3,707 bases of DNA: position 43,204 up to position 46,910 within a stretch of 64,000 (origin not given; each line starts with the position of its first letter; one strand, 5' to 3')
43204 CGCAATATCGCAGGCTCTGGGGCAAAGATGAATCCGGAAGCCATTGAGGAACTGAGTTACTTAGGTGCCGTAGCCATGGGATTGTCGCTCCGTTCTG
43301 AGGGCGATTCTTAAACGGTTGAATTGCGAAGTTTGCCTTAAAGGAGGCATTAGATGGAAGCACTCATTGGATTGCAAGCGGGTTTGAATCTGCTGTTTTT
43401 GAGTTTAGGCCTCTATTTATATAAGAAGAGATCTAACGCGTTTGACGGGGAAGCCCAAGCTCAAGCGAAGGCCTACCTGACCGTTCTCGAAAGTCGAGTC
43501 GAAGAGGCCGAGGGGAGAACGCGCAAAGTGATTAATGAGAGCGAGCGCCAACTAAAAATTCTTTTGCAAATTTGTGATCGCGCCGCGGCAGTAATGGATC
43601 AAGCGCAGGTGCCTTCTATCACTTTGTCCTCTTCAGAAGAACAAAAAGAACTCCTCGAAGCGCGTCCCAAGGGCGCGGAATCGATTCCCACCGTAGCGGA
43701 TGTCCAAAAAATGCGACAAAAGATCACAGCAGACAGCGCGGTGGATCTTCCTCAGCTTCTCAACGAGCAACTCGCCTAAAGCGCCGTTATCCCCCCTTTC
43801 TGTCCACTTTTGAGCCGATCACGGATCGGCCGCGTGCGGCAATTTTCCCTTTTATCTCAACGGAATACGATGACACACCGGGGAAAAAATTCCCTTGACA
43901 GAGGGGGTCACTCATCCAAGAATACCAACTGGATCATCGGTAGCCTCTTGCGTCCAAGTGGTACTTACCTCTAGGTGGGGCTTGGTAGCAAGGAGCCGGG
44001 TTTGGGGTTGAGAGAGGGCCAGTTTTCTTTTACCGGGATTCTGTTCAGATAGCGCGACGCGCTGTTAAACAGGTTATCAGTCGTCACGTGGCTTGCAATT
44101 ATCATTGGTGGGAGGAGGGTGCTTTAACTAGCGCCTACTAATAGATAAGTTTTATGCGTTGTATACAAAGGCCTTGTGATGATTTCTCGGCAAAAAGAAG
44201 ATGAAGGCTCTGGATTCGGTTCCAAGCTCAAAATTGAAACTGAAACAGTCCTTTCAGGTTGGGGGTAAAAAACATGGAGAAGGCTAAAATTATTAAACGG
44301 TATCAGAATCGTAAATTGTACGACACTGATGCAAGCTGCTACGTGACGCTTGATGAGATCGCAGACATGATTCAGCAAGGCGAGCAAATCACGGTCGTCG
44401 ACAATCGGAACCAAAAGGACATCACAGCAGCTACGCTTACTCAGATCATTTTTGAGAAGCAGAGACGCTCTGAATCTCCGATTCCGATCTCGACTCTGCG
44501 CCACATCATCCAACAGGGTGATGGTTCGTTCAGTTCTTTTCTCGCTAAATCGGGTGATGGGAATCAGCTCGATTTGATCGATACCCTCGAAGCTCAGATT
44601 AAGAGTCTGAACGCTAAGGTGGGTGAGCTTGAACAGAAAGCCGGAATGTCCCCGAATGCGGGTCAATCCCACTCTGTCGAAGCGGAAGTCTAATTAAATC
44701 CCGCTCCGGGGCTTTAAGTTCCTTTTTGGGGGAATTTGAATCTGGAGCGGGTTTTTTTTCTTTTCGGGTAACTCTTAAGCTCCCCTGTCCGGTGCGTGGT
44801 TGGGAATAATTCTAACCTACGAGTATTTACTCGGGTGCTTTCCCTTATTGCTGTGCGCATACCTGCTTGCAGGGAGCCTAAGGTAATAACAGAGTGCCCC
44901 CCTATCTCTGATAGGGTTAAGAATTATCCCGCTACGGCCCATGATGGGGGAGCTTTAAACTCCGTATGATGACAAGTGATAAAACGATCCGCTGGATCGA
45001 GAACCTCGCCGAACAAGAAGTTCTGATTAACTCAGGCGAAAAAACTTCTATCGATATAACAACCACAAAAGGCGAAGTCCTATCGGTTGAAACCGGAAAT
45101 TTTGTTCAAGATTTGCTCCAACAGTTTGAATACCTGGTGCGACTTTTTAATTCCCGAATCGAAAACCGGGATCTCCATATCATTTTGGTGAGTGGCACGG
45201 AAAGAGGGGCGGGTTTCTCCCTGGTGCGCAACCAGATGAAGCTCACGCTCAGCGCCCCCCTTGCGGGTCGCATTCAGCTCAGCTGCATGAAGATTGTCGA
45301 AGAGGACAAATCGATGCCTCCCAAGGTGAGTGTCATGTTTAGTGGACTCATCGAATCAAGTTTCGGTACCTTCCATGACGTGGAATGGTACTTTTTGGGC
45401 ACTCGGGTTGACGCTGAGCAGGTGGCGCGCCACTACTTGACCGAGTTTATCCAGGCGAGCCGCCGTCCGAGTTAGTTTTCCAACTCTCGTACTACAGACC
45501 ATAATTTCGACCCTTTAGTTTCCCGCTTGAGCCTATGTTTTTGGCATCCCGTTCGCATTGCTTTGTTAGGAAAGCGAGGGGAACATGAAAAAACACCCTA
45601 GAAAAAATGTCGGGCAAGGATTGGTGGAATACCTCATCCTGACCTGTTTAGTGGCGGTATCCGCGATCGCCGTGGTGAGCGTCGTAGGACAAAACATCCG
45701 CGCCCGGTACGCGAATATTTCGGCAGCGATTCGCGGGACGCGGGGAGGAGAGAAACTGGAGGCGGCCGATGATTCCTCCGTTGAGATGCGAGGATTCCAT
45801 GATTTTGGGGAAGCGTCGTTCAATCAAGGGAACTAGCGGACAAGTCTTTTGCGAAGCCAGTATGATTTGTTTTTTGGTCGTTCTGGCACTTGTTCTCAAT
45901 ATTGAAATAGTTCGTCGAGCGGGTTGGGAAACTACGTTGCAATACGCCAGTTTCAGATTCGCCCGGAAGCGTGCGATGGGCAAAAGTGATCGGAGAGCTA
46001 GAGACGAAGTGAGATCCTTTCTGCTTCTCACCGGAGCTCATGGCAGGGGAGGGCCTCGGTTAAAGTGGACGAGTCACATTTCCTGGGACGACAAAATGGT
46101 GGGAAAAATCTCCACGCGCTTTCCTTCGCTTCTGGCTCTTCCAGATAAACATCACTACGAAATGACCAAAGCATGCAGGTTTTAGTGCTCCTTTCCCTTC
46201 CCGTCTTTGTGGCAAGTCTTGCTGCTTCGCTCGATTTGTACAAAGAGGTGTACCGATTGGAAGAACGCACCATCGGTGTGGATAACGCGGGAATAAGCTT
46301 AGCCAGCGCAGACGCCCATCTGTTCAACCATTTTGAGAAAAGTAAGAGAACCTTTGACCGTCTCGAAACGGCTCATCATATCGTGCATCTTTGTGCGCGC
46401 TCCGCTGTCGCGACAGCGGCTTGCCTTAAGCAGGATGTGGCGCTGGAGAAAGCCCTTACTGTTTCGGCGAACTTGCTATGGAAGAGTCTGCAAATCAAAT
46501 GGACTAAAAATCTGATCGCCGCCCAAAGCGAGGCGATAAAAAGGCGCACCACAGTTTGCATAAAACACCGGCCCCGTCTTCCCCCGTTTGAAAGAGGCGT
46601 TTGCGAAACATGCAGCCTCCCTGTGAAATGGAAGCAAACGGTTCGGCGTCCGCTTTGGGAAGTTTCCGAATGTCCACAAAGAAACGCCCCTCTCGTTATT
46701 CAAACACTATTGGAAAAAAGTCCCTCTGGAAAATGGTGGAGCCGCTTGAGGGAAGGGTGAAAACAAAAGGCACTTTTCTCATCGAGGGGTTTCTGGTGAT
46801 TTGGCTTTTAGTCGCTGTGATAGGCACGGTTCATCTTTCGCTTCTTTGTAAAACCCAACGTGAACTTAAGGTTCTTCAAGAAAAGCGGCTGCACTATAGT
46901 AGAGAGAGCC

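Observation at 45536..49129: Partial Flp/Tad-type pilus mini-locus with sigma-54-type promoter, micro-prepilin ORF and an uncharacterised TPR protein, but no ATPase or secretin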

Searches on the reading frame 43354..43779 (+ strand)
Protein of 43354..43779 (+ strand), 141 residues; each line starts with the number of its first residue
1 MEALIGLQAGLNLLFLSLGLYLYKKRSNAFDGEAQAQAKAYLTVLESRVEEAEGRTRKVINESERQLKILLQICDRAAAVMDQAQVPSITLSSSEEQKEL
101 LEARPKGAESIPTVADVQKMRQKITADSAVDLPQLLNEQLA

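Call 5: search_protein_families(library=pfam, max_evalue=1, proteins=[window:43354-43779:+])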
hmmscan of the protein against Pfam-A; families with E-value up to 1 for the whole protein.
window:43354-43779:+ (141 aa): 1 family
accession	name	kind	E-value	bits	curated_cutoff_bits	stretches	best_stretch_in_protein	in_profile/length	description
PF01930.23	Cas_Cas4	-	0.15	12.6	22.7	1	25-78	72-132/160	Domain of unknown function DUF83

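Call 6: search_protein_families(library=ncbifam, max_evalue=1, proteins=[window:43354-43779:+])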
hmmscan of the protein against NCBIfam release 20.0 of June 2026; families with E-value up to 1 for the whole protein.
window:43354-43779:+ (141 aa): 0 families

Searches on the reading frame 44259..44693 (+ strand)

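Call 7: search_protein_families(library=pfam, max_evalue=0.001, proteins=[window:44259-44693:+])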
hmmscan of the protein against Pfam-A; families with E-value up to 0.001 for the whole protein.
window:44259-44693:+ (144 aa): 1 family
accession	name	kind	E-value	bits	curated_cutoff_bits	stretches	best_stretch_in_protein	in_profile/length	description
PF07879.16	PHB_acc_N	-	1.6e-26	92.6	25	1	11-69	1-59/61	PHB/PHA accumulation regulator DNA-binding domain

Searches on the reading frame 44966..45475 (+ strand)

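Call 5: search_protein_families(library=pfam, max_evalue=1, proteins=[window:44966-45475:+])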
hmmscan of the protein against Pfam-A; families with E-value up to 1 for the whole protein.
window:44966-45475:+ (169 aa): 1 family
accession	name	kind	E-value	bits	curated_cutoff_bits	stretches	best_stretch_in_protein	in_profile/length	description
PF14790.11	THDPS_N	-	0.096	12.9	25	1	7-60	43-96/167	Tetrahydrodipicolinate N-succinyltransferase N-terminal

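Call 6: search_protein_families(library=ncbifam, max_evalue=1, proteins=[window:44966-45475:+])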
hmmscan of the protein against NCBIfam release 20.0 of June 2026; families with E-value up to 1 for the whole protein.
window:44966-45475:+ (169 aa): 0 families

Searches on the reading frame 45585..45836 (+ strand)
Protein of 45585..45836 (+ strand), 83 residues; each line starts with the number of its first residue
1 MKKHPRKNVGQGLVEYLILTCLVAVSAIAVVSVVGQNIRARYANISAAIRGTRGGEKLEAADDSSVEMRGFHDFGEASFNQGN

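Call 5: search_protein_families(library=pfam, max_evalue=1, proteins=[window:45585-45836:+])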
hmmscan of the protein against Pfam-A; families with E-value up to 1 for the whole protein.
window:45585-45836:+ (83 aa): 3 families
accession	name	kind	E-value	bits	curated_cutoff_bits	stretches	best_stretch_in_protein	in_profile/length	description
PF04021.17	Class_IIIsignal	-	0.029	14.8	23.7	1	10-33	3-26/27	Class III signal peptide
PF04964.19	Flp_Fap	-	0.052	13.8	32.2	1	14-48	11-45/46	Flp/Fap pilin component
PF12555.13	SteA-like_C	-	0.055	14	26.4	1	12-37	14-39/52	SteA-like C-terminal domain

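Call 6: search_protein_families(library=ncbifam, max_evalue=1, proteins=[window:45585-45836:+])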
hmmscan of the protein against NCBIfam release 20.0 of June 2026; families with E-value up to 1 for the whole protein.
window:45585-45836:+ (83 aa): 0 families

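Call 84: find_related_loci(query=A12, collection=metagenome_contigs, flank=6000)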
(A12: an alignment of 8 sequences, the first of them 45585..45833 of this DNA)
Query A12 (83 aa) in metagenome_contigs; peptide patterns used: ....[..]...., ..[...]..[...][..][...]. (x = any residue, [..] = any of these).
188 stretches matched a pattern; 96 encode a relative of the query (tblastn E <= 1e-3); the best 80 are kept; 80 distinct loci.
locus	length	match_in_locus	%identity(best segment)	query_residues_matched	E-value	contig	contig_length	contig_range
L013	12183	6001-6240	55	3-82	1e-23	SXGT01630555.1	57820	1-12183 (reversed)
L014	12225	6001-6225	55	4-78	2e-22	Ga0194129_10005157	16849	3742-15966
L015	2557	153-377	55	4-78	2e-22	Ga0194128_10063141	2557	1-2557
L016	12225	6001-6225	55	4-78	2e-22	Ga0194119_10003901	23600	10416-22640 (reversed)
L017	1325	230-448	56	6-78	6e-22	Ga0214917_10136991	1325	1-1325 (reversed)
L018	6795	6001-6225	53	4-78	8e-22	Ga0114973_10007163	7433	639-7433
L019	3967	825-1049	53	4-78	8e-22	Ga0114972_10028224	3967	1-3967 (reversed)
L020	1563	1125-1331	67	10-78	6e-21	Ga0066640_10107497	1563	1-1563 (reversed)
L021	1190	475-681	57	10-78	7e-21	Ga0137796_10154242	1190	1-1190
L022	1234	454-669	53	6-78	2e-20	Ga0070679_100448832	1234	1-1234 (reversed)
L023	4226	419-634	56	10-81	7e-19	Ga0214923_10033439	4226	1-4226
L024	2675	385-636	44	3-83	1e-18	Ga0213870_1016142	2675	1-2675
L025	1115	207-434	45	2-78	4e-18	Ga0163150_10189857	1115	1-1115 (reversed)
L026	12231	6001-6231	53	3-78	6e-18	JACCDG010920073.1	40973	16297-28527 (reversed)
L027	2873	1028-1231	48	6-74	2e-17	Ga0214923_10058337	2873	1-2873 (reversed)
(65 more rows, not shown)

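Call 124: search_protein_families(library=pfam, alignment_id=A15, max_evalue=1)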
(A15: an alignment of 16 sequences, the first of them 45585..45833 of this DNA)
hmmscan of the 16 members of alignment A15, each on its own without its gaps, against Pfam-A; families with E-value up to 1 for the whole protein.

A. member 1, window:45585-45833:+ (83 aa): 3 families
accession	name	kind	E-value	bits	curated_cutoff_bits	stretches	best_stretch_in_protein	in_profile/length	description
PF04021.17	Class_IIIsignal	-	0.029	14.8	23.7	1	10-33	3-26/27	Class III signal peptide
PF04964.19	Flp_Fap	-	0.052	13.8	32.2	1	14-48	11-45/46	Flp/Fap pilin component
PF12555.13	SteA-like_C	-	0.055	14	26.4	1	12-37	14-39/52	SteA-like C-terminal domain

B. families by the number of members that match (of 16 scanned): 6 families
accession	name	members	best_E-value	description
PF04021.17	Class_IIIsignal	8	0.00057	Class III signal peptide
PF04964.19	Flp_Fap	8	0.0014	Flp/Fap pilin component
PF16492.10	Cadherin_C_2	2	0.13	Cadherin cytoplasmic C-terminal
PF12555.13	SteA-like_C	1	0.055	SteA-like C-terminal domain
PF18191.6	PnpCD_PnpD_N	1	0.15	Hydroquinone 1,2-dioxygenase large subunit N-terminal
PF04347.18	FliO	1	0.2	Flagellar biosynthesis protein, FliO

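Call 127: search_solved_structures(query=A12, max_evalue=1)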
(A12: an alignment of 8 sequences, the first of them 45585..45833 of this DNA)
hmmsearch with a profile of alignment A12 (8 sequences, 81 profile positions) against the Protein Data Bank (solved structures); distinct sequences matched with E-value up to 1: 2.
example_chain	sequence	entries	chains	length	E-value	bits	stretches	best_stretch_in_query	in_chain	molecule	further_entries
8u1k_A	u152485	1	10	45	0.0048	20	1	12-48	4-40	PilA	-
7tgg_A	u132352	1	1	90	0.11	15.7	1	3-64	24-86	Geopilin domain 1 protein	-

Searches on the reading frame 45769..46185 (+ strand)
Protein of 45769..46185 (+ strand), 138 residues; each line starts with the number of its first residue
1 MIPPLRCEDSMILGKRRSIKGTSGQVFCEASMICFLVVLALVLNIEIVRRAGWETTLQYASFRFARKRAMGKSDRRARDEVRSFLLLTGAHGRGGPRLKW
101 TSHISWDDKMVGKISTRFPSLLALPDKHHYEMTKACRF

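Call 5: search_protein_families(library=pfam, max_evalue=1, proteins=[window:45769-46185:+])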
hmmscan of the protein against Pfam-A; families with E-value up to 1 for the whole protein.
window:45769-46185:+ (138 aa): 0 families

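Call 6: search_protein_families(library=ncbifam, max_evalue=1, proteins=[window:45769-46185:+])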
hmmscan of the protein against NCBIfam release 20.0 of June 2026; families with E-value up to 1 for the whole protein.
window:45769-46185:+ (138 aa): 0 families

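Call 67: search_protein_families(library=pfam, alignment_id=A8, max_evalue=1)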
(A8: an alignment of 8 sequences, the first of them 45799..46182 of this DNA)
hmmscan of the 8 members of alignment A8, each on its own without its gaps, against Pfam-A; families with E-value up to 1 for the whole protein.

A. member 1, window:45799-46182:+ (128 aa): 0 families

B. families by the number of members that match (of 8 scanned): 1 family
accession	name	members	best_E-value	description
PF14075.11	UBN_AB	1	0.28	Ubinuclein conserved middle domain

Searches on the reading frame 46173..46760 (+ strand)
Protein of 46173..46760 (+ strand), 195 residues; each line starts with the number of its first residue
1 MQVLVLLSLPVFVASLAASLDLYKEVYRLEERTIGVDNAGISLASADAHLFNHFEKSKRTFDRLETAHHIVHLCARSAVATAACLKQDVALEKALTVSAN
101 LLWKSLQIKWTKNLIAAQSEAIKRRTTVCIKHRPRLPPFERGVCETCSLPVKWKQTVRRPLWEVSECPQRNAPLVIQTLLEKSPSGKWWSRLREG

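Call 5: search_protein_families(library=pfam, max_evalue=1, proteins=[window:46173-46760:+])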
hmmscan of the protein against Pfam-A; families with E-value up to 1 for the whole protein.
window:46173-46760:+ (195 aa): 2 families
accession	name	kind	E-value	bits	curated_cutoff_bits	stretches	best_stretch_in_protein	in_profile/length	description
PF13510.11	Fer2_4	-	0.12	12.9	22.8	1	116-159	23-66/82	2Fe-2S iron-sulfur cluster binding domain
PF05344.16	DUF746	-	0.44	11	26.9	0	174-193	35-54/64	Domain of Unknown Function (DUF746)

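Call 6: search_protein_families(library=ncbifam, max_evalue=1, proteins=[window:46173-46760:+])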
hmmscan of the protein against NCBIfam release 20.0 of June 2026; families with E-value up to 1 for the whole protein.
window:46173-46760:+ (195 aa): 0 families

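Call 66: search_protein_families(library=pfam, alignment_id=A7, max_evalue=1)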
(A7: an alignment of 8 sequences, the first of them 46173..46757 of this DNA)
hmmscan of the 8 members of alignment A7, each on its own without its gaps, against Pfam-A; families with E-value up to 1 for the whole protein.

A. member 1, window:46173-46757:+ (195 aa): 2 families
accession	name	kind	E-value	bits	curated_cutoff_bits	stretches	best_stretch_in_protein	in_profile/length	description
PF13510.11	Fer2_4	-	0.12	12.9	22.8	1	116-159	23-66/82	2Fe-2S iron-sulfur cluster binding domain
PF05344.16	DUF746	-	0.44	11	26.9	0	174-193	35-54/64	Domain of Unknown Function (DUF746)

B. families by the number of members that match (of 8 scanned): 9 families
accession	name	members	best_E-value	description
PF12592.13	ATPase_RavA_C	2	0.0036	ATPase, RavA, C-terminal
PF11647.13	MLD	1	0.031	Membrane Localization Domain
PF09303.15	KcnmB2_inactiv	1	0.047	KCNMB2, ball and chain domain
PF10589.14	NADH_4Fe-4S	1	0.052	NADH-ubiquinone oxidoreductase-F iron-sulfur binding region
PF11780.13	DUF3318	1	0.073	Protein of unknown function (DUF3318)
PF19790.4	DUF6274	1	0.11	Family of unknown function (DUF6274)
PF13510.11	Fer2_4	1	0.12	2Fe-2S iron-sulfur cluster binding domain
PF15953.10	PDU_like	1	0.13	Putative propanediol utilisation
PF05344.16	DUF746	1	0.44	Domain of Unknown Function (DUF746)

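Call 101: find_homologous_proteins(query=A13, max_evalue=0.001)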
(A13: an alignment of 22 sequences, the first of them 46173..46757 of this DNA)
Query A13 (22 sequences) (195 aa, profile of the alignment): 9 proteins with E <= 0.001 among 5915 candidates.
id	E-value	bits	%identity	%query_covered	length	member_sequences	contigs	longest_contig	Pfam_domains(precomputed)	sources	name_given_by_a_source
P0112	6.5e-55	204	24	64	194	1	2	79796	-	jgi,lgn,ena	-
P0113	4.0e-53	198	24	87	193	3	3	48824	-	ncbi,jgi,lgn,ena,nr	ncbi:hypothetical protein EBR03_05155 [bacterium]|nr:hypothetical protein [bacterium]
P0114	2.3e-49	186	23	78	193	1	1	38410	-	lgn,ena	-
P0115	5.2e-47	178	24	38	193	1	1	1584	-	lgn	-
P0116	1.1e-46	177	25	44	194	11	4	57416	-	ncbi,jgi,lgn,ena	jgi:hypothetical protein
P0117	1.9e-46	176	24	34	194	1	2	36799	-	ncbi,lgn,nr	ncbi:MAG: hypothetical protein EBQ92_08820 [Proteobacteria bacterium]|nr:hypothetical protein [Pseud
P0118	3.4e-45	172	34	100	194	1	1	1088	-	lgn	-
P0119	2.0e-44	169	25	70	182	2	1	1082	-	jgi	jgi:hypothetical protein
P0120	3.6e-44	169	24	67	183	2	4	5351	-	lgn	-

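Call 110: predict_structure(alignment_id=A14)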
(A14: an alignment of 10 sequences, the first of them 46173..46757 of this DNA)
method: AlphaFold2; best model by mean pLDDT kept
length: 195 residues; sequences in the alignment: 10
mean_pLDDT: 84.6   pTM: 0.69
mean pLDDT of the five models: 84.6, 84.0, 81.0, 80.6, 79.5
residues with pLDDT >= 90: 48; 70-90: 129; 50-70: 18; < 50: 0
segments of 3 or more residues with pLDDT < 50: none
pLDDT, mean of each block of 10 residues (from residue 1): 65 79 88 89 91 88 89 88 91 91 91 91 88 82 79 71 82 81 88 76
secondary structure, 60 per line:
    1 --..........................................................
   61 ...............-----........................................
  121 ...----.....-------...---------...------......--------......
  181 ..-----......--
elements in order: H3-75 H81-123 E128-132 E140-142 E152-154 E161-166 E175-182 E188-193

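Call 116: fold_search(model_id=the predicted structure, library=pdb)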
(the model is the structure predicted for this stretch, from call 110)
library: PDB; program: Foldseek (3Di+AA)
matches with E <= 10: 263; with E <= 0.001: 0
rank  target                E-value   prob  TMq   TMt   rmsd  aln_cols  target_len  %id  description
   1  8zar_C                2.1e-01  0.28  0.33  0.20  31.2       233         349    9  EmrAB-TolC MFS-type tripartite multidrug efflux pump FA (released 2025-04-30)
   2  8zal_A                2.9e-01  0.10  0.21  0.14  29.8       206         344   10  EmrAB-TolC MFS-type tripartite multidrug efflux pump EA (released 2025-04-30)
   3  8zal_B                5.1e-01  0.20  0.32  0.20  27.4       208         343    8  EmrAB-TolC MFS-type tripartite multidrug efflux pump EA (released 2025-04-30)
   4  2b5u_A                5.1e-01  0.04  0.16  0.08  29.4       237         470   11  Crystal Structure Of Colicin E3 V206C Mutant In Complex With Its Immunity Protein (released 2006-11-07)
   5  3fpp_A                5.4e-01  0.06  0.16  0.13  23.3       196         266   10  Crystal structure of E.coli MacA (released 2009-04-28)
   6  8zar_B                5.8e-01  0.07  0.21  0.14  29.2       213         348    9  EmrAB-TolC MFS-type tripartite multidrug efflux pump FA (released 2025-04-30)
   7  8toc_a                6.1e-01  0.07  0.18  0.07  41.8       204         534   10  Acinetobacter phage AP205 (released 2024-03-06)
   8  1jch_A                6.9e-01  0.18  0.35  0.17  34.7       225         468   10  Crystal Structure of Colicin E3 in Complex with its Immunity Protein (released 2001-11-30)
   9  8zar_D                6.9e-01  0.08  0.23  0.14  31.2       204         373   10  EmrAB-TolC MFS-type tripartite multidrug efflux pump FA (released 2025-04-30)
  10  7pua_DB               6.9e-01  0.03  0.11  0.03  26.9       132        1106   10  Middle assembly intermediate of the Trypanosoma brucei mitoribosomal small subunit (released 2022-03-02)
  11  5xu0_B                6.9e-01  0.03  0.14  0.12  26.4       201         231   14  Structure of the membrane fusion protein Spr0693 from Streptococcus pneumoniae R6 (released 2018-01-24)
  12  5xns_A                7.4e-01  0.14  0.28  0.16  11.1       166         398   10  Crystal structure of the Smc head domain with an extended coiled coil bound to the C-terminal domain of ScpA derived f (released 2017-08-02)
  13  9qgy_G                7.8e-01  0.13  0.32  0.20  26.0       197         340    8  Structure of the YbjP lipoprotein bound to the MacAB-TolC tripartite efflux pump (released 2026-03-25)
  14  5kuy_H                7.8e-01  0.08  0.17  0.28   7.0        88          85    8  Influenza hemagglutinin H3 A/Hong Kong/1/1968 in complex with designed inhibitor protein HSB.2A (released 2017-06-14)
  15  5csa_B                8.3e-01  0.13  0.17  0.05   9.1        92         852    9  Crystal structure of domains BT-BCCP-AC1-AC5 of yeast acetyl-CoA carboxylase (released 2015-10-28)
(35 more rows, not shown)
